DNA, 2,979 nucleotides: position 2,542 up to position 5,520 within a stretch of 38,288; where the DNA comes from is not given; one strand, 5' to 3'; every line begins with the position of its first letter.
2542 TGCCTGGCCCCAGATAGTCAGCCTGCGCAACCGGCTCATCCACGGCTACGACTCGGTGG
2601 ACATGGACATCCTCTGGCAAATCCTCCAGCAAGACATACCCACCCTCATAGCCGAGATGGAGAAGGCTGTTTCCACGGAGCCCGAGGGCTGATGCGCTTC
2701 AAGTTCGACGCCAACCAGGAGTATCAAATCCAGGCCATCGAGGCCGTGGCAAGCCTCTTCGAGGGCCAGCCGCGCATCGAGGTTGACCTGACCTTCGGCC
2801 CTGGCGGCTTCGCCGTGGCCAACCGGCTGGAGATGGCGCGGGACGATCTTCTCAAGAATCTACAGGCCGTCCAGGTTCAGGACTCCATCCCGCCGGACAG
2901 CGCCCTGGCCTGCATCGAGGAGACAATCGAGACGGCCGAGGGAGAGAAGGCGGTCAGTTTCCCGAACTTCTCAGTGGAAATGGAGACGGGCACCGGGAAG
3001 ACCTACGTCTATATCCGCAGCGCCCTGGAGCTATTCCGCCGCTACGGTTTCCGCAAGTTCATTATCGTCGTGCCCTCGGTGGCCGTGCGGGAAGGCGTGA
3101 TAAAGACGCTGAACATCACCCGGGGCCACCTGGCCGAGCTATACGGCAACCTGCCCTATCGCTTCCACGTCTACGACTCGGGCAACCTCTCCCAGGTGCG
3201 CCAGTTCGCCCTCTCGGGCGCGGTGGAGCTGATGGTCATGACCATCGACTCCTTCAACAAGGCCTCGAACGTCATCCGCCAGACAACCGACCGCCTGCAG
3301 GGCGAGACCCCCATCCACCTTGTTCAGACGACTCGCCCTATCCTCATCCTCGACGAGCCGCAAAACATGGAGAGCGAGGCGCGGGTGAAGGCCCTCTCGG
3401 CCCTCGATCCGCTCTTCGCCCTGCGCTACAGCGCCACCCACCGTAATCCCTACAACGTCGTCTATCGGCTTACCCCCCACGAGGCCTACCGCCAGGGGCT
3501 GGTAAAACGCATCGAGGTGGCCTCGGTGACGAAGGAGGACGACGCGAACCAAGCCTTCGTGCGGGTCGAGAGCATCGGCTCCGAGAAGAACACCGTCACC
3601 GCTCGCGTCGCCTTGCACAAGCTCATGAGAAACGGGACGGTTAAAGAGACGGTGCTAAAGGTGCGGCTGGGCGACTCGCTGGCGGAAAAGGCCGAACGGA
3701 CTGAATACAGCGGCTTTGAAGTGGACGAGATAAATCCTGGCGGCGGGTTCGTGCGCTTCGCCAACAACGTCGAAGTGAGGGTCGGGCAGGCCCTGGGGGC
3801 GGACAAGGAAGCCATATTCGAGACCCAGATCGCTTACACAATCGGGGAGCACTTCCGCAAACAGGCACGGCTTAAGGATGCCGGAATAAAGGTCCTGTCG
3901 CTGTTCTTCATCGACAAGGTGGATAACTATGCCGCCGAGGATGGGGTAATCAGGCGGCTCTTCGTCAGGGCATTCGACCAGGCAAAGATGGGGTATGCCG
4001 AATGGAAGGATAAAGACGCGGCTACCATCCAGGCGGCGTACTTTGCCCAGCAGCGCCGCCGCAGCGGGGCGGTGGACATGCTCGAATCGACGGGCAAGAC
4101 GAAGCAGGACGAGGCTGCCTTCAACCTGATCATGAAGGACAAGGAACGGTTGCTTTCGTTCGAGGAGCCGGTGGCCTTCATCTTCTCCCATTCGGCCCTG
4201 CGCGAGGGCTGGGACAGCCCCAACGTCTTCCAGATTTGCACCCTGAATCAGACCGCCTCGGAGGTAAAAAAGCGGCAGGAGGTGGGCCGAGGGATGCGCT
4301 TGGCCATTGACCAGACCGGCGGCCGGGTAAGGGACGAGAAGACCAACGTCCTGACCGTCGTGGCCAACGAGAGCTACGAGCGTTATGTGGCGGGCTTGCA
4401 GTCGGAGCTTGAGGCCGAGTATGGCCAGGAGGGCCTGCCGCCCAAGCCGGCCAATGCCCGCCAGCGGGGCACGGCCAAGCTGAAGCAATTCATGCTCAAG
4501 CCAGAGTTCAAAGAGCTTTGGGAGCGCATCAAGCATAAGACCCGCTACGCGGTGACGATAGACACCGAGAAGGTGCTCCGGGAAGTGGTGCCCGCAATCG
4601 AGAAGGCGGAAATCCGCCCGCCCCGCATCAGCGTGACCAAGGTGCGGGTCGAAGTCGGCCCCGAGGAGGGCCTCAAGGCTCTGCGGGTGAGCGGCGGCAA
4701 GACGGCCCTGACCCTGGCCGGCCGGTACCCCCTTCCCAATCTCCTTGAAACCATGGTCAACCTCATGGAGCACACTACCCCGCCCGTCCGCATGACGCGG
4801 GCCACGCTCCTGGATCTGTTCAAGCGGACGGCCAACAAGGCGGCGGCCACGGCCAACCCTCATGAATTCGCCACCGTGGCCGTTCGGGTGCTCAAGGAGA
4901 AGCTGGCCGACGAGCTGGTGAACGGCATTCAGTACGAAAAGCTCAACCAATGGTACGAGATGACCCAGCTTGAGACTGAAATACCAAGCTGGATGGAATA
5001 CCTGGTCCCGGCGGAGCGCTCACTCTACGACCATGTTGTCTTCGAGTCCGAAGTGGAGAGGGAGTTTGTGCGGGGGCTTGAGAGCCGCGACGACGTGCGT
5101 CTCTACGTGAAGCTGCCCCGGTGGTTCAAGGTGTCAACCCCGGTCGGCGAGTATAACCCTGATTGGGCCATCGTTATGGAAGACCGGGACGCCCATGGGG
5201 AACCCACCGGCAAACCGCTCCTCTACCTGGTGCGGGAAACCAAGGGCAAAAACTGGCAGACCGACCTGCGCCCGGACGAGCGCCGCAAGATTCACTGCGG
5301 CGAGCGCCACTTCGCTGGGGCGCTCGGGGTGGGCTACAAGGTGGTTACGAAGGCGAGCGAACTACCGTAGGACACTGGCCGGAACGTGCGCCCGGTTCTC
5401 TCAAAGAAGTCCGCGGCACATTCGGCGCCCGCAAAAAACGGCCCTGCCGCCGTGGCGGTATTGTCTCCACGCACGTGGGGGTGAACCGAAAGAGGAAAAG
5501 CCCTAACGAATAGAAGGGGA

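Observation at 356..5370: HepT/MNT toxin-antitoxin module embedded between mod and res of a Type III R-M operon, all four ORFs translationally coupled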

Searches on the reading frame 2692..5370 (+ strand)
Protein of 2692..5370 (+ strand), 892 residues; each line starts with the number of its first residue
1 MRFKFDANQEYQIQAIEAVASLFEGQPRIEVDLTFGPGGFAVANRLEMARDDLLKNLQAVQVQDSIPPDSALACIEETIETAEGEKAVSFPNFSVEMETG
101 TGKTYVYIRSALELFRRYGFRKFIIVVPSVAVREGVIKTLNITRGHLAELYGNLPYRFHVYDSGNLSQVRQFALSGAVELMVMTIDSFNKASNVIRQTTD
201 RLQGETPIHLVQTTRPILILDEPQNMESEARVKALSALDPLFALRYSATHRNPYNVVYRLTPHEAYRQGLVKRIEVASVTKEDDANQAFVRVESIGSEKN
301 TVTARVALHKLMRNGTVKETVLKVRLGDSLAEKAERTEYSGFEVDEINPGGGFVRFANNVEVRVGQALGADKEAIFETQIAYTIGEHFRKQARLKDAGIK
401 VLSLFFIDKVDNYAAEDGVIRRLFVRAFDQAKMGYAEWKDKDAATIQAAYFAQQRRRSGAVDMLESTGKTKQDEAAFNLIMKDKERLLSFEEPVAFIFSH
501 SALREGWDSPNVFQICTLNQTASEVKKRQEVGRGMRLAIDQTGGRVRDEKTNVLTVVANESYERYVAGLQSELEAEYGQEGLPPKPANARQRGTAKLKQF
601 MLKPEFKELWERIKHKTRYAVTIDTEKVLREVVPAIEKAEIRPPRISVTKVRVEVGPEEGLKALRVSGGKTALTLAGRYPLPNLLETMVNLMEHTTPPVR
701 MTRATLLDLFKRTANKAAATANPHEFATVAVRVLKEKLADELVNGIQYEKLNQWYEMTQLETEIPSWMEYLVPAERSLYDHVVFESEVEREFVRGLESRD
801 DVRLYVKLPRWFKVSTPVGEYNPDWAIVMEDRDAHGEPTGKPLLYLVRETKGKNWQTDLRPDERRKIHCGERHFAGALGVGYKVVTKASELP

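Call 5: search_protein_families(library=pfam, proteins=[window:2692-5370:+], max_evalue=0.01)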
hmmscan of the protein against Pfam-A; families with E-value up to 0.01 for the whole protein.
window:2692-5370:+ (892 aa): 4 families
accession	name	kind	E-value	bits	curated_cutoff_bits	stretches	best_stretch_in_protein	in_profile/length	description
PF19778.5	RE_endonuc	-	4.1e-35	120.3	23.4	1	775-887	1-107/108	Endonuclease domain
PF04851.21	ResIII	-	3.2e-11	43.8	22.5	1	12-250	8-162/164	Type III restriction enzyme, res subunit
PF00270.35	DEAD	-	2.8e-06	27.6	26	1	88-237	18-140/167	DEAD/DEAH box helicase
PF02562.22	PhoH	-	3e-05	24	27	1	98-229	27-134/205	PhoH-like protein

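Call 7: search_protein_families(library=padloc, proteins=[window:2692-5370:+], max_evalue=0.01)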
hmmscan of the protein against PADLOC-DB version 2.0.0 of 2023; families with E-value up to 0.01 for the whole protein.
window:2692-5370:+ (892 aa): 11 families
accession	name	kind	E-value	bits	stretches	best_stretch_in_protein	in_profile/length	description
PDLC03647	REase_III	-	3.2e-241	801.5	2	1-578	1-591/989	Type III restriction enzyme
PDLC03649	REase_III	-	2.1e-81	272.2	2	1-587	3-587/973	Type III restriction enzyme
PDLC03650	REase_III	-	3.8e-08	30.2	1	493-570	377-452/898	Type III restriction enzyme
PDLC03648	REase_III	-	1.1e-07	28.4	1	496-564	313-378/871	Type III restriction enzyme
PDLC03653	REase_III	-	1.3e-06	24.9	1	485-576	417-506/883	Type III restriction enzyme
PDLC03651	REase_III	-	0.00046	16.3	0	94-132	72-110/873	Type III restriction enzyme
PDLC01765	Cas3c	-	0.00078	16.5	1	91-132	184-225/612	-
PDLC02706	PbeA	-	0.00085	16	1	97-138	292-333/722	PbeA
PDLC01763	Cas3b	-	0.0015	15.3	1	92-141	265-314/762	-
PDLC01439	typeIV_DinG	-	0.0058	13.3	0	93-138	37-77/575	CAS-IV-A; associated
PDLC02707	PbeA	-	0.0082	12.8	0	96-250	274-413/672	PbeA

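Call 8: search_protein_families(library=ncbifam, proteins=[window:2692-5370:+], max_evalue=0.01)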
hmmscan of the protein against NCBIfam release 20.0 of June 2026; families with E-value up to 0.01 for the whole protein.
window:2692-5370:+ (892 aa): 3 families
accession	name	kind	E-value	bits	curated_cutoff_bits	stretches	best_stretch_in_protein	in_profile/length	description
NF012027.0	PRK15483.1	equivalog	1.7e-85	287.8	564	2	1-576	1-583/986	type III restriction-modification system endonuclease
NF046055.1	restr_BPTD_3080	equivalog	2e-07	29.4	800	0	448-554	528-637/970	BPTD_3080 family restriction endonuclease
NF053632.1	heli_RadD_YejH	equivalog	0.0096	14.2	720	0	493-546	298-351/573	DNA repair helicase RadD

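Call 11: find_related_loci(query=window:2692-5370:+, collection=genome_contigs, flank=6000)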
Query window:2692-5370:+ (892 aa) in genome_contigs; peptide patterns used: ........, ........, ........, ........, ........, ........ (x = any residue, [..] = any of these).
599 stretches matched a pattern (row limit reached: there are more); 572 encode a relative of the query (tblastn E <= 1e-3); the best 80 are kept; 80 distinct loci.
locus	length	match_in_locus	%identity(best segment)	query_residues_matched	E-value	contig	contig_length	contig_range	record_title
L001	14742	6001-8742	70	1-891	0e+0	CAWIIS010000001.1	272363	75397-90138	MAG: Nitrospirota bacterium isolate MFD03899.bin.2.142 genome assembly, contig: contig_11827, whole genome shotgun seque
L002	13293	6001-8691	69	1-892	0e+0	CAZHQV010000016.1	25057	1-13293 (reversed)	MAG TPA_asm: uncultured Dehalococcoidales bacterium isolate SRP068000_co4_61 genome assembly, contig: NODE_1728_length_2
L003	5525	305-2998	70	1-892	0e+0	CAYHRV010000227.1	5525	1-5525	MAG TPA_asm: uncultured Elusimicrobia bacterium isolate ERP119705_co15_213 genome assembly, contig: NODE_19555_length_55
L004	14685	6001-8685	73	1-892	0e+0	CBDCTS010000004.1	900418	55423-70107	MAG: Terriglobia bacterium isolate 6dc17036-7920-4a95-afe7-226df0c4525f genome assembly, contig: contig_4, whole genome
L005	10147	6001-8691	70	1-892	0e+0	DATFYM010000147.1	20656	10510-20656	MAG TPA_asm: Terriglobia bacterium isolate SMAG_U9543 k141_1538755, whole genome shotgun sequence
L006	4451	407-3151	67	1-891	0e+0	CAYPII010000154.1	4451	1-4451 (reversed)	MAG TPA_asm: uncultured Myxococcales bacterium isolate SRP141376_co4_47 genome assembly, contig: NODE_32126_length_4451_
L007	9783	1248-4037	67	1-892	0e+0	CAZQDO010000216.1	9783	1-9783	MAG TPA_asm: uncultured Anaerolineae bacterium isolate binchicken_co338_52 genome assembly, contig: NODE_1850_length_978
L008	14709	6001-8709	71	3-892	0e+0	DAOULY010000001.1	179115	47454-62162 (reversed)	MAG TPA_asm: Dehalococcoidia bacterium isolate W31_65 k127_541941, whole genome shotgun sequence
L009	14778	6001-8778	67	1-892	0e+0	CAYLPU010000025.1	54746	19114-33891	MAG TPA_asm: uncultured Anaerolineales bacterium isolate binchicken_co243_290 genome assembly, contig: NODE_336_length_5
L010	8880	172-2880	68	1-892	0e+0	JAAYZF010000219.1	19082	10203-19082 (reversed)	MAG: bacterium isolate AS06rmzACSIP_294 400274_AS06, whole genome shotgun sequence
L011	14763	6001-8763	66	1-891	0e+0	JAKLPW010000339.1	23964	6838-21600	MAG: Anaerolineae bacterium isolate bin N2.130 k141_365083, whole genome shotgun sequence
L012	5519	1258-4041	66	1-892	0e+0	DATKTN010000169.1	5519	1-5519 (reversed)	MAG TPA_asm: Anaerolineae bacterium isolate SMAG_U14082 k141_1665721, whole genome shotgun sequence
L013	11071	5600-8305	67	1-892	0e+0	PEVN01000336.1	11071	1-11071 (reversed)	MAG: Armatimonadetes bacterium CG06_land_8_20_14_3_00_66_21 CG06_land_8_20_14_3.00_150_scaffold_10533_c, whole genome sh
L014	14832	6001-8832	65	1-891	0e+0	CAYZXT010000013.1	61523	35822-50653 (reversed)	MAG TPA_asm: uncultured Elusimicrobia sp. isolate SRP323723_co1_143 genome assembly, contig: NODE_416_length_61523_cov_8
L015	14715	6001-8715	64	1-891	0e+0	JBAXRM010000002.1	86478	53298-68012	MAG: Nostocales cyanobacterium ELA583 MAG583_2, whole genome shotgun sequence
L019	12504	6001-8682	65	1-891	0e+0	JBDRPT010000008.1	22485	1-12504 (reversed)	MAG: Chloroflexota bacterium isolate MEGAHIT-group-2.133 k141_889051, whole genome shotgun sequence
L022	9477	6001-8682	65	1-891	0e+0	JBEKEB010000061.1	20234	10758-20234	MAG: Anaerolineales bacterium isolate SPRUCE 197 SPRUCE_197_61, whole genome shotgun sequence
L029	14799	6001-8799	61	1-891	0e+0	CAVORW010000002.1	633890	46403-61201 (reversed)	MAG: uncultured Chloroflexia bacterium isolate MFD09964.bin.2.12 genome assembly, contig: contig_19129, whole genome sho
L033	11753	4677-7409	62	1-892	0e+0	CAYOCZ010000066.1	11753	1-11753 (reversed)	MAG TPA_asm: uncultured bacterium isolate binchicken_co332_72 genome assembly, contig: NODE_1343_length_11753_cov_9.5099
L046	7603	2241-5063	60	1-891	0e+0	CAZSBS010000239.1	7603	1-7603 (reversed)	MAG TPA_asm: uncultured Planctomycetaceae bacterium isolate SRP178699_co1_604 genome assembly, contig: NODE_13846_length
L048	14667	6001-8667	62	1-891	0e+0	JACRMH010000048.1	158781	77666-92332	MAG: Chloroflexi bacterium isolate NC_groundwater_1902_Pr3_S2p5_49_13 SR2-18-S2p5_coassembly_scaffold_197430, whole geno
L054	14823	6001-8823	59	1-891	0e+0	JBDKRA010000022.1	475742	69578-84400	MAG: Phycisphaerae bacterium isolate 5_bin.122 c_000000923692, whole genome shotgun sequence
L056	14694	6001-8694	60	1-891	0e+0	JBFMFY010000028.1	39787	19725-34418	MAG: Bacteroidota bacterium isolate MAG283 MAG283_28, whole genome shotgun sequence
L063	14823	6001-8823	58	1-892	0e+0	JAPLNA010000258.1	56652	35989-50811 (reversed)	MAG: Planctomycetota bacterium isolate LacPavin_0419_WC90_MAG_66_8 LacPavin_0419_WC90_scaffold_34370, whole genome shotg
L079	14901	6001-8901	56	1-891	0e+0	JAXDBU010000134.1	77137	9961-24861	MAG: Sedimentisphaerales bacterium isolate POMEDNA-B26 Raw2_k127_943941, whole genome shotgun sequence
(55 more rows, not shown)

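Call 28: find_related_loci(query=window:2692-5370:+, collection=metagenome_contigs, flank=4000)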
Query window:2692-5370:+ (892 aa) in metagenome_contigs; peptide patterns used: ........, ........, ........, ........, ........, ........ (x = any residue, [..] = any of these).
600 stretches matched a pattern (row limit reached: there are more); 576 encode a relative of the query (tblastn E <= 1e-3); the best 80 are kept; 80 distinct loci.
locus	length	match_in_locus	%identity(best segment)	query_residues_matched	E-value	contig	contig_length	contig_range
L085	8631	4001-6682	73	1-892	0e+0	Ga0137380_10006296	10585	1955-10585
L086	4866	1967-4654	73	1-892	0e+0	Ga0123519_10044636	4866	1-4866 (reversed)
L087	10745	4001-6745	70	1-892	0e+0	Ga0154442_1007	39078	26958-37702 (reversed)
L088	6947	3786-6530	69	1-892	0e+0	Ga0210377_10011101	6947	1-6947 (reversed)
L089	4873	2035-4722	71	1-892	0e+0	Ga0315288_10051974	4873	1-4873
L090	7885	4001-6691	70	1-892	0e+0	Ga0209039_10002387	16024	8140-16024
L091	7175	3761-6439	69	1-892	0e+0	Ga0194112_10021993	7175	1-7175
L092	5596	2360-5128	68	1-892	0e+0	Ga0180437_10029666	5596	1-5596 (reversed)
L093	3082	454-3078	70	1-852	0e+0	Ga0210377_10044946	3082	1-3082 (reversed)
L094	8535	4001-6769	67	1-892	0e+0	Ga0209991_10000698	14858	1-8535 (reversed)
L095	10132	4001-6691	67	1-892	0e+0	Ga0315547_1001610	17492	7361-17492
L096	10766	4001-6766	67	1-892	0e+0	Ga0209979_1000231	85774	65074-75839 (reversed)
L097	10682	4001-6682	73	1-892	0e+0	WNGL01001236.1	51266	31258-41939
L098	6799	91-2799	68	1-892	0e+0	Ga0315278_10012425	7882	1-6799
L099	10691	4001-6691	67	1-892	0e+0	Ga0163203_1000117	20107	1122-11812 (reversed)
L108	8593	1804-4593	65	1-892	0e+0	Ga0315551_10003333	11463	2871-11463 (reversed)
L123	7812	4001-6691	64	1-891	0e+0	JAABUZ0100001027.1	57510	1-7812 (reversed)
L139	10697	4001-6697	64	1-891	0e+0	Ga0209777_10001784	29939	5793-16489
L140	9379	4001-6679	64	1-891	0e+0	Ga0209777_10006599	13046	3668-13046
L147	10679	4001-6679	61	1-892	0e+0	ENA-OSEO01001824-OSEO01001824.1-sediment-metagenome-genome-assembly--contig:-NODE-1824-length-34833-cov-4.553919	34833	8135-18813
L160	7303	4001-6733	62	1-892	0e+0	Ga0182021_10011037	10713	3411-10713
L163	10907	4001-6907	58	1-892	0e+0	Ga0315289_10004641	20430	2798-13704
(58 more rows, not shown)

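Call 31: search_protein_families(library=pfam, proteins=[L011:5310-5834:+, L087:3310-3645:+, L087:3635-3997:+, L108:1072-1797:+, L022:5569-5997:+, L048:5341-5895:+, L163:2915-3997:+, L140:2663-3484:+, L063:4652-5842:+, L009:4211-5353:+], max_evalue=0.001)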
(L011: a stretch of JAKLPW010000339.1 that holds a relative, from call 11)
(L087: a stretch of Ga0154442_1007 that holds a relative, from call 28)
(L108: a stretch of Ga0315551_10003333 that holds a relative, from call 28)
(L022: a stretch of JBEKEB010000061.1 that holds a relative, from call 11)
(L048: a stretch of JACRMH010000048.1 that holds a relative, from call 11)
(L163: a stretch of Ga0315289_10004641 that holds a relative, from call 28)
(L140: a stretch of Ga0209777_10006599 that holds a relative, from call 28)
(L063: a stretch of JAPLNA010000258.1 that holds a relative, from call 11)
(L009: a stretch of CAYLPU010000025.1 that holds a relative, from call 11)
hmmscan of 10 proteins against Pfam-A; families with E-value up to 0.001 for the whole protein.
L011:5310-5834:+ (174 aa): 1 family
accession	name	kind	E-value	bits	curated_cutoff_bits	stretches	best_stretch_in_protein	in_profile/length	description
PF13366.12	PDDEXK_3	-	2.4e-42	144.4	22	1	46-157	2-116/117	PD-(D/E)XK nuclease superfamily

L087:3310-3645:+ (111 aa): 2 families
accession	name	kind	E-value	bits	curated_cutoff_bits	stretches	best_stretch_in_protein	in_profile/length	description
PF01909.29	NTP_transf_2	-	1.7e-16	60.8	21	1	25-105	7-90/93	Nucleotidyltransferase domain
PF18765.7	Polbeta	-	9.4e-14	51.8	26.9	1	22-110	2-89/93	Polymerase beta, Nucleotidyltransferase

L087:3635-3997:+ (120 aa): 1 family
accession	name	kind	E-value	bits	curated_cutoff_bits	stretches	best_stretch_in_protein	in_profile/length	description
PF01934.22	HepT-like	-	8.4e-26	90.5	23.5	1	14-109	1-119/120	Ribonuclease HepT-like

L108:1072-1797:+ (241 aa): 0 families

L022:5569-5997:+ (142 aa): 1 family
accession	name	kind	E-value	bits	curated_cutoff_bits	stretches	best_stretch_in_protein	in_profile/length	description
PF13711.11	DUF4160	-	1.7e-13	51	23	1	64-126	1-65/65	Domain of unknown function (DUF4160)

L048:5341-5895:+ (184 aa): 2 families
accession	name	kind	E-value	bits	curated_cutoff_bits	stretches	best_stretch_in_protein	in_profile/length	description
PF04480.18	DUF559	-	5.9e-36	123.1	20.6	1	70-175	4-108/109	Protein of unknown function (DUF559)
PF18741.7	MTES_1575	-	2.2e-08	34.5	38.2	1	94-173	10-94/96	REase_MTES_1575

L163:2915-3997:+ (360 aa): 1 family
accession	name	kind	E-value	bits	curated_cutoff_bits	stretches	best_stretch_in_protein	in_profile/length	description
PF16289.11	PIN_12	-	6.2e-23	82.5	32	1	17-183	1-171/172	PIN domain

L140:2663-3484:+ (273 aa): 0 families

L063:4652-5842:+ (396 aa): 1 family
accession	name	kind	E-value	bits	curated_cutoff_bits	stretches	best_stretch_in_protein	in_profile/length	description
PF13310.11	Virulence_RhuM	-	4.1e-113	377.3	33.7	1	98-351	1-250/252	Virulence protein RhuM family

L009:4211-5353:+ (380 aa): 5 families
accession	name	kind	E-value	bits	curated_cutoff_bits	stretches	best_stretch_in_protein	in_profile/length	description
PF13304.12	AAA_21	-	1.4e-32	114.5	27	1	25-318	2-303/304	AAA domain, putative AbiEii toxin, Type IV TA system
PF13175.12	AAA_15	-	3.2e-15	57.1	32.1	2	1-45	1-46/374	AAA ATPase domain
PF13555.12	AAA_29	-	3.2e-07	30.5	27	1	4-44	2-44/61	P-loop containing region of AAA domain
PF02463.25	SMC_N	-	9.4e-07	28.9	40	1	4-45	3-47/220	RecF/RecN/SMC N terminal domain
PF13476.12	AAA_23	-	0.00014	23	27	1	5-44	1-41/201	AAA domain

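Call 32: search_protein_families(library=pfam, proteins=[L009:5360-6001:+, L033:2699-3742:+, L160:2162-3649:+, L014:5498-6001:+, L123:3471-4004:+, L007:519-884:+, L007:802-1239:+, L029:5110-5994:+, L046:1375-2241:+, L054:5109-5996:+], max_evalue=0.001)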
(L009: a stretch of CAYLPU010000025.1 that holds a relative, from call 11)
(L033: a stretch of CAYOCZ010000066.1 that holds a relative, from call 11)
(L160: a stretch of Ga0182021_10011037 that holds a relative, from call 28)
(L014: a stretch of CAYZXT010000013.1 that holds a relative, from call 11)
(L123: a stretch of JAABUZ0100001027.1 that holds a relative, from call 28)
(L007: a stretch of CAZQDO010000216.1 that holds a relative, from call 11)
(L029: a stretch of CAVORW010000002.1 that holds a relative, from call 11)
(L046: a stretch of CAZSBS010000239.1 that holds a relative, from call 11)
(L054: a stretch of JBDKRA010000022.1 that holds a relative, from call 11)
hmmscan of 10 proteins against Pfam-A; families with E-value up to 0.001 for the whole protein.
L009:5360-6001:+ (213 aa): 0 families

L033:2699-3742:+ (347 aa): 1 family
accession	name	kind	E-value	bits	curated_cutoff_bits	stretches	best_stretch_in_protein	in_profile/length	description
PF01555.25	N6_N4_Mtase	-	3.4e-39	135.5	26.7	1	69-293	1-221/221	DNA methylase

L160:2162-3649:+ (495 aa): 2 families
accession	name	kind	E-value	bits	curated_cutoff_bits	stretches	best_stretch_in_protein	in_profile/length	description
PF13749.12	HATPase_c_4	-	3.5e-22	78.6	26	1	321-405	1-89/89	Putative ATP-dependent DNA helicase recG C-terminal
PF04326.19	SLFN_AlbA_2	-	3.3e-20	73.2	25.3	1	23-144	1-117/118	Schlafen, AlbA_2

L014:5498-6001:+ (167 aa): 1 family
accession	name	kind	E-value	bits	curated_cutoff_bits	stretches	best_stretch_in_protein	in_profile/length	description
PF12732.12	YtxH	-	0.00054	20.8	37.5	0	12-37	2-27/71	YtxH-like protein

L123:3471-4004:+ (177 aa): 0 families

L007:519-884:+ (121 aa): 3 families
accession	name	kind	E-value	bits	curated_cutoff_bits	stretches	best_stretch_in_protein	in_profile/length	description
PF18765.7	Polbeta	-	3.1e-09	37.3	26.9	1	10-107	1-90/93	Polymerase beta, Nucleotidyltransferase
PF01909.29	NTP_transf_2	-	7.2e-09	36.4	21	1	10-85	2-79/93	Nucleotidyltransferase domain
PF22600.2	MTPAP-like_central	-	0.00016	22.2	27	1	8-71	25-85/139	Poly(A) RNA polymerase, mitochondrial-like, central palm domain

L007:802-1239:+ (145 aa): 1 family
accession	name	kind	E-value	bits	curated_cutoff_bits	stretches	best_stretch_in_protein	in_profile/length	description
PF05168.19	HEPN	-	1.2e-21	77.5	22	1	19-136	2-115/117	HEPN domain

L029:5110-5994:+ (294 aa): 1 family
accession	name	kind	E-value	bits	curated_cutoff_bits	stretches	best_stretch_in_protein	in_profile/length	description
PF20247.3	DUF6602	-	6.3e-17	61.8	27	1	44-135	8-98/104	Domain of unknown function (DUF6602)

L046:1375-2241:+ (288 aa): 1 family
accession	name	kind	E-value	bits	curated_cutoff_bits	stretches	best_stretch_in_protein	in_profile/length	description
PF02498.22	Bro-N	-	1.9e-11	44.8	25.6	1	22-114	7-94/96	BRO family, N-terminal domain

L054:5109-5996:+ (295 aa): 0 families
